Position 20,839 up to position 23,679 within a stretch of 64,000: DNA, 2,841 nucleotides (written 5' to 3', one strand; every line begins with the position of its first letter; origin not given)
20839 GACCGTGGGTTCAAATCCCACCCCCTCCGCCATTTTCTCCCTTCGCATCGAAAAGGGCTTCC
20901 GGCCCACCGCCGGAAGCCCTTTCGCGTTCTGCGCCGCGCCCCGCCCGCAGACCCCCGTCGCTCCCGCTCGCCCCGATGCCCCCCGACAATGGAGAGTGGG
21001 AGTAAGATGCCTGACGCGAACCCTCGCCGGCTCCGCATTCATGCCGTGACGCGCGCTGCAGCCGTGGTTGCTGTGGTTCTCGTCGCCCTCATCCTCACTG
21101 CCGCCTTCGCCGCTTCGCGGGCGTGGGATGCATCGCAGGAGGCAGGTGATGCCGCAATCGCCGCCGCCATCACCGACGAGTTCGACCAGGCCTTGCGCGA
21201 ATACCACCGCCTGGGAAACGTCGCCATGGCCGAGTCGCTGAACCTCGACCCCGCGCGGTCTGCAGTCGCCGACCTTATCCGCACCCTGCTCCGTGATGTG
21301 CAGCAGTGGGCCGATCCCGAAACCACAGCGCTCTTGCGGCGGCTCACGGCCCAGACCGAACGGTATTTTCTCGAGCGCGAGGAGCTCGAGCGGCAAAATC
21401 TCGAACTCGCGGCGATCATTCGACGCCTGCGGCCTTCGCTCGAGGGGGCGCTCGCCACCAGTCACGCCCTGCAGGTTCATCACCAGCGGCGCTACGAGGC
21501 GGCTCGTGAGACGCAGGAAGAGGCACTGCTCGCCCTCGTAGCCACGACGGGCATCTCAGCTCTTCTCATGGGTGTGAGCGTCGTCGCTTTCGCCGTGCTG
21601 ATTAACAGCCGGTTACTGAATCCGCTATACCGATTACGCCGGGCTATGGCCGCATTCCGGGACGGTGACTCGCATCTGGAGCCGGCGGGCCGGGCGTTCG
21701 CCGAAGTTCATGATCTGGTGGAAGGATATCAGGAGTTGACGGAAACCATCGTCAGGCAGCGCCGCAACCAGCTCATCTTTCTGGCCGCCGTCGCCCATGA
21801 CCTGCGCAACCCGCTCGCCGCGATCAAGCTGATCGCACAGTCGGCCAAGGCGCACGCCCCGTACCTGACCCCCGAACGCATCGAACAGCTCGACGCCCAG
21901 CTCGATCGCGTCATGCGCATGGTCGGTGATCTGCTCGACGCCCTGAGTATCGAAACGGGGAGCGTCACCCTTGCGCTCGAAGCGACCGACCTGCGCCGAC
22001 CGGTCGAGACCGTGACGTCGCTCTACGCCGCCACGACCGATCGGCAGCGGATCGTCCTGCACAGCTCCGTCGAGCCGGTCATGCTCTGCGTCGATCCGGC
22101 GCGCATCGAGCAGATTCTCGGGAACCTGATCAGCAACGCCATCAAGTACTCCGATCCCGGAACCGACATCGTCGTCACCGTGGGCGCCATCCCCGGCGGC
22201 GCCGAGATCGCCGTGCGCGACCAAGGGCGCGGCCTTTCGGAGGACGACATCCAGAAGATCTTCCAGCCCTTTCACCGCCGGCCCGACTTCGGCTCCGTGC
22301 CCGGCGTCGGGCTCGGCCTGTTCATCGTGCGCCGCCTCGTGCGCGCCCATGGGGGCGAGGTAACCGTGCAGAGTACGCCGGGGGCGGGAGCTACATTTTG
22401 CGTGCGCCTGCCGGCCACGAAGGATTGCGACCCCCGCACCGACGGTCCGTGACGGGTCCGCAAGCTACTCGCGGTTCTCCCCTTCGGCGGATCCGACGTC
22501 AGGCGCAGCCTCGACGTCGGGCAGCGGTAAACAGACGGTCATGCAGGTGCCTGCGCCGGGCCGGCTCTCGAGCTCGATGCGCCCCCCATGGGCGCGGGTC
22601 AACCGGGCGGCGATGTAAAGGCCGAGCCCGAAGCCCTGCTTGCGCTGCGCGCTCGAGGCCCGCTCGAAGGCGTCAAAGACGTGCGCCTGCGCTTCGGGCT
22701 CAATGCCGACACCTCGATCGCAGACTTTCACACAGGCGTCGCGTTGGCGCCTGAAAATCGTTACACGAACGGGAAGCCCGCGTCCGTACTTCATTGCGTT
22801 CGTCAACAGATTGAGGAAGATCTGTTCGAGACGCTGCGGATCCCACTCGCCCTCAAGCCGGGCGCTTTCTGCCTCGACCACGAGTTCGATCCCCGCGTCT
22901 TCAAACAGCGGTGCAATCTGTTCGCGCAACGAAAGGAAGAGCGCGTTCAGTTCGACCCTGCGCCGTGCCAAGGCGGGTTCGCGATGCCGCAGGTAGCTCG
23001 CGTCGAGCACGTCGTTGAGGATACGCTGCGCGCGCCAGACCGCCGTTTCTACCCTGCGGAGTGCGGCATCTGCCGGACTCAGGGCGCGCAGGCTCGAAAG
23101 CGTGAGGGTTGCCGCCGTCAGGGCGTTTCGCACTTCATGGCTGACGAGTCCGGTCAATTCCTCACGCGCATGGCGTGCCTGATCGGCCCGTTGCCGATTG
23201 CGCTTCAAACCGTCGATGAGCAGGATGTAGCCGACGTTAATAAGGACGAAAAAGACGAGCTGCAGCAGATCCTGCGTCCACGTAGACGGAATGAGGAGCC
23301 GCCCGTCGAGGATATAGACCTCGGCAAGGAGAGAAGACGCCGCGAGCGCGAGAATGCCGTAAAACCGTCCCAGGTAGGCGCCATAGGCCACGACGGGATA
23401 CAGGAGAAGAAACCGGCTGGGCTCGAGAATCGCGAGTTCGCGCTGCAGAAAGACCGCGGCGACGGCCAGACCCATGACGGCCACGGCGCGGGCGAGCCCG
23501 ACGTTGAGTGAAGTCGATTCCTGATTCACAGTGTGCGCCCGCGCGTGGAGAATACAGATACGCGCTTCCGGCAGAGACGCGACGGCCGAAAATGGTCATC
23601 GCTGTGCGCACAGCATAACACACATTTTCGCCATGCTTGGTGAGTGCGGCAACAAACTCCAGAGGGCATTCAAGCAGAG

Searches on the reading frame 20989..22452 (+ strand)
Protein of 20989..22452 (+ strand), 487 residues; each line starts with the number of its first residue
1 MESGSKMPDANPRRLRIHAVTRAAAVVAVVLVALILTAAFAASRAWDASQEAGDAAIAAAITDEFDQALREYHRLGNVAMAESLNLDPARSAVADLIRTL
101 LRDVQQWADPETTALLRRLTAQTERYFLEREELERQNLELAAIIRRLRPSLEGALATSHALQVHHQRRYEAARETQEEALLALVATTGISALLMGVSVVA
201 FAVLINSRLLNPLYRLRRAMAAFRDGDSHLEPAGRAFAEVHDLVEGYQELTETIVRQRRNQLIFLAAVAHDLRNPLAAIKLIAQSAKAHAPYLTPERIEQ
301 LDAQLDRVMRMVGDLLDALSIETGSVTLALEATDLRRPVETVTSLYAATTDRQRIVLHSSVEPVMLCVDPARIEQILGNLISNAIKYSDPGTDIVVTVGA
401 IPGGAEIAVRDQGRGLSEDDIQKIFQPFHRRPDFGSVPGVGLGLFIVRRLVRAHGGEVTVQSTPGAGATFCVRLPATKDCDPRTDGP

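Call 65: search_protein_families(library=ncbifam, proteins=[window:20989-22452:+], max_evalue=0.00001)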
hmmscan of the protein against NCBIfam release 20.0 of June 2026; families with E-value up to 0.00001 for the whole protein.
window:20989-22452:+ (487 aa): 81 families (the best 25 are shown)
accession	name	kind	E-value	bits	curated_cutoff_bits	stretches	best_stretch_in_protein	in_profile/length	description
NF046044.1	PnpS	equivalog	6.8e-38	130.7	400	1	248-475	158-390/390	two-component system histidine kinase PnpS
NF040691.1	MtrAB_MtrB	equivalog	4.9e-37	128.1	450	1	117-479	118-495/507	MtrAB system histidine kinase MtrB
NF041832.1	near_NosP_CTERM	subfamily_domain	9.1e-37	127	400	1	264-478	10-227/370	NahK/ErcS family hybrid sensor histidine kinase/response regulator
NF033092.0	HK_WalK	equivalog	2e-36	125.8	725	1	254-475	368-593/594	cell wall metabolism sensor histidine kinase WalK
TIGR02956.1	TMAO_torS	equivalog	4.1e-35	121.2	676.5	1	263-478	466-684/967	TMAO reductase system sensor histidine kinase/response regulator TorS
NF047874.1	MASE3_PAS_HK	subfamily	5.1e-35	121.4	560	1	256-478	393-626/655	MASE3 domain-containing sensor histidine kinase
TIGR02966.1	phoR_proteo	equivalog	2.4e-34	118.8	334.2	1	259-473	115-332/333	phosphate regulon sensor histidine kinase PhoR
TIGR01386.1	cztS_silS_copS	subfamily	1.1e-33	117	292.55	1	21-475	6-457/457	heavy metal sensor histidine kinase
NF012163.2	BaeS_SmeS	equivalog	6e-33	114.4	500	1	189-475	169-457/457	sensor histidine kinase efflux regulator BaeS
NF008468.0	PRK11360.1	equivalog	1.2e-32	113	646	1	248-478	381-610/616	two-component system sensor histidine kinase AtoS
NF007688.0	PRK10364.1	equivalog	2.4e-32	112.3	479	1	248-477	225-452/460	two-component system sensor histidine kinase ZraS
NF045595.1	HK_scytonemin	equivalog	3e-32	111.8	865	1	263-477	417-636/637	scytonemin biosynthesis sensor histidine kinase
NF006800.0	PRK09303.1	equivalog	4.8e-32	111.4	342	1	252-478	142-379/383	histidine kinase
NF007793.0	PRK10490.1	equivalog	5.6e-32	110.7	1123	1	257-478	662-884/895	two-component system sensor histidine kinase KdpD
NF041880.1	EPS_EpsF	equivalog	7.2e-31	107.2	900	1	258-475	271-492/492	response regulator EpsF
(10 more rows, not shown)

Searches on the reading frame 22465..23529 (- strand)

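Call 65: search_protein_families(library=ncbifam, proteins=[window:22465-23529:-], max_evalue=0.00001)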
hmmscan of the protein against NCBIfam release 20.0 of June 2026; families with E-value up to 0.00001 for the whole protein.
window:22465-23529:- (354 aa): 75 families (the best 25 are shown)
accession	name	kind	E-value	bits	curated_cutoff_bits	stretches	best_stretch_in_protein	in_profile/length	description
NF040691.1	MtrAB_MtrB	equivalog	2.1e-36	126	450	1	116-336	265-492/507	MtrAB system histidine kinase MtrB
TIGR02956.1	TMAO_torS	equivalog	1.1e-32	113.1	676.5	1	110-342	452-688/967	TMAO reductase system sensor histidine kinase/response regulator TorS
NF006800.0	PRK09303.1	equivalog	4.8e-31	108.1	342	1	108-336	137-377/383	histidine kinase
NF008468.0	PRK11360.1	equivalog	9.4e-31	106.8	646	1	124-337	398-609/616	two-component system sensor histidine kinase AtoS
NF011874.0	PRK15347.1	equivalog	1.2e-30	106.2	852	1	108-341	384-619/921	two component system sensor kinase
NF046044.1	PnpS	equivalog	2.8e-30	105.6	400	1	120-335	168-390/390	two-component system histidine kinase PnpS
NF041832.1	near_NosP_CTERM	subfamily_domain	1.5e-29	103.2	400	1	117-343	2-232/370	NahK/ErcS family hybrid sensor histidine kinase/response regulator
NF033092.0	HK_WalK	equivalog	3.3e-28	98.6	725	1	118-336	368-594/594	cell wall metabolism sensor histidine kinase WalK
TIGR02966.1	phoR_proteo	equivalog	1.7e-27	96.3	334.2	1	114-332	106-331/333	phosphate regulon sensor histidine kinase PhoR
NF041880.1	EPS_EpsF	equivalog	1.8e-27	96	900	1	114-335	266-492/492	response regulator EpsF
NF041735.1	hist_kin_RppB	equivalog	1.1e-26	93.6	400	1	124-335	218-438/438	two-component system sensor histidine kinase RppB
NF047874.1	MASE3_PAS_HK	subfamily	2.5e-25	89.3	560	1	201-340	487-629/655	MASE3 domain-containing sensor histidine kinase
NF041947.1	LuxQ_Vibrio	equivalog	3.5e-24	84.7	1200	1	111-342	461-702/843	quorum-sensing autoinducer 2 sensor kinase/phosphatase LuxQ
NF041210.1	his_kin_PieS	equivalog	5.9e-24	84.9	850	1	105-337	233-471/474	two component system sensor histidine kinase PieS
TIGR01386.1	cztS_silS_copS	subfamily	2.4e-23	82.9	292.55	1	131-328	250-450/457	heavy metal sensor histidine kinase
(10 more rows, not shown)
